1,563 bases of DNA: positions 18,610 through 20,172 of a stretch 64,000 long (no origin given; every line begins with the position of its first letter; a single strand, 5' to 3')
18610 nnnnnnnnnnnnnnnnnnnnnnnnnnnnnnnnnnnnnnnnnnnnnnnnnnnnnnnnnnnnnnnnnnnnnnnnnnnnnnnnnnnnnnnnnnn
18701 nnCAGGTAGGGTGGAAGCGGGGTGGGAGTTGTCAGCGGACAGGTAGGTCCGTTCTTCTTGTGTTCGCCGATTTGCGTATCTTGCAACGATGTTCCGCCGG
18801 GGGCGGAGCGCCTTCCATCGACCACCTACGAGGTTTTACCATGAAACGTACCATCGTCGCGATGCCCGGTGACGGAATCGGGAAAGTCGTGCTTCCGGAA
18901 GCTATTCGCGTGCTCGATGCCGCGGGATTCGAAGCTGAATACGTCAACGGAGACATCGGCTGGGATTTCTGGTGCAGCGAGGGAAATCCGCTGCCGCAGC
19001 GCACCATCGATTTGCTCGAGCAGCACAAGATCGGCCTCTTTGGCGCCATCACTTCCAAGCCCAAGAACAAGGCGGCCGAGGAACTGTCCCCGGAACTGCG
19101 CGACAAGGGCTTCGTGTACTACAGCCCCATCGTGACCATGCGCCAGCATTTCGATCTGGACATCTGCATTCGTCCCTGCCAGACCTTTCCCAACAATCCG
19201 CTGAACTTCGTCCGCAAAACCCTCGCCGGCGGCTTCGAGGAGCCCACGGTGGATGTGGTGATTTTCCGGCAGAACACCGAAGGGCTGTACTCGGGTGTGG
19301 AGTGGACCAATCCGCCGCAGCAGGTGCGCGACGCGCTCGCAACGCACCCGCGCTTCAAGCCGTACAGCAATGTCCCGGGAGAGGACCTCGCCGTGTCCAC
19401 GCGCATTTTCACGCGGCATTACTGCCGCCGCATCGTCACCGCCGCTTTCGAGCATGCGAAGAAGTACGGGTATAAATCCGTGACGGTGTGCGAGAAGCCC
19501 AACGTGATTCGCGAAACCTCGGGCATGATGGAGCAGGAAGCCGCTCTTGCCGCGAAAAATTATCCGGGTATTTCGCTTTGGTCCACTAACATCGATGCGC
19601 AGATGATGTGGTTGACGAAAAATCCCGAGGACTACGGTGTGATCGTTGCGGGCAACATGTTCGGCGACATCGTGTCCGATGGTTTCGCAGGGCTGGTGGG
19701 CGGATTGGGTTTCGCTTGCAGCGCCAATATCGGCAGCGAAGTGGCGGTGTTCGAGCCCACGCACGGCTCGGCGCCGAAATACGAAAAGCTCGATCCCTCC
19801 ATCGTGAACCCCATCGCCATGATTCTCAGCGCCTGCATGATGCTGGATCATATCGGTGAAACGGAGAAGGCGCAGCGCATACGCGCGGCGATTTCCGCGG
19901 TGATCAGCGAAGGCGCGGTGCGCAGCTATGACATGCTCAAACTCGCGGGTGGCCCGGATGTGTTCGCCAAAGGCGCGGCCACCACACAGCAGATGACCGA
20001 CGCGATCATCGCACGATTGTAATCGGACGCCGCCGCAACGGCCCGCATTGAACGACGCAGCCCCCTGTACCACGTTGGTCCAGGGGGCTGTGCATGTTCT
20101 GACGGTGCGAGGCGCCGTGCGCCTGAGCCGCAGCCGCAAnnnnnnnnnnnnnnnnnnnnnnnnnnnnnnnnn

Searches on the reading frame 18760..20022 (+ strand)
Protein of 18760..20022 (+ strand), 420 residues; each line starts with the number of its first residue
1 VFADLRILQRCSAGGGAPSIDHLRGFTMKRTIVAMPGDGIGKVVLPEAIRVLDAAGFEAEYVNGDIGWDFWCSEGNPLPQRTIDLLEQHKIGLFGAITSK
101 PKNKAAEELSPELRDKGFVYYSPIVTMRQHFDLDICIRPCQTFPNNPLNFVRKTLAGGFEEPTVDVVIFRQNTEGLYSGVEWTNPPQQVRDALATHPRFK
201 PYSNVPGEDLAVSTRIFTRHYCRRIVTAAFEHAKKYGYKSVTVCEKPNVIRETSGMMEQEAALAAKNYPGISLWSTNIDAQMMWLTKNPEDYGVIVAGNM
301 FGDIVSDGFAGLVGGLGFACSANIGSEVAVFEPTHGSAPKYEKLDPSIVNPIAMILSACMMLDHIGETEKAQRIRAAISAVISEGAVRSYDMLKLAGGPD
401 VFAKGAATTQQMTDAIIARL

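Call 46: search_protein_families(library=pfam, proteins=[window:18760-20022:+])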
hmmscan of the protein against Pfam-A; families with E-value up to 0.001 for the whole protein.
window:18760-20022:+ (420 aa): 1 family
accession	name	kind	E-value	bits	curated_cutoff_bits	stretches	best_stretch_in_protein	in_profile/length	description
PF00180.25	Iso_dh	-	1e-75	255.7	27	1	31-416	1-348/348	Isocitrate/isopropylmalate dehydrogenase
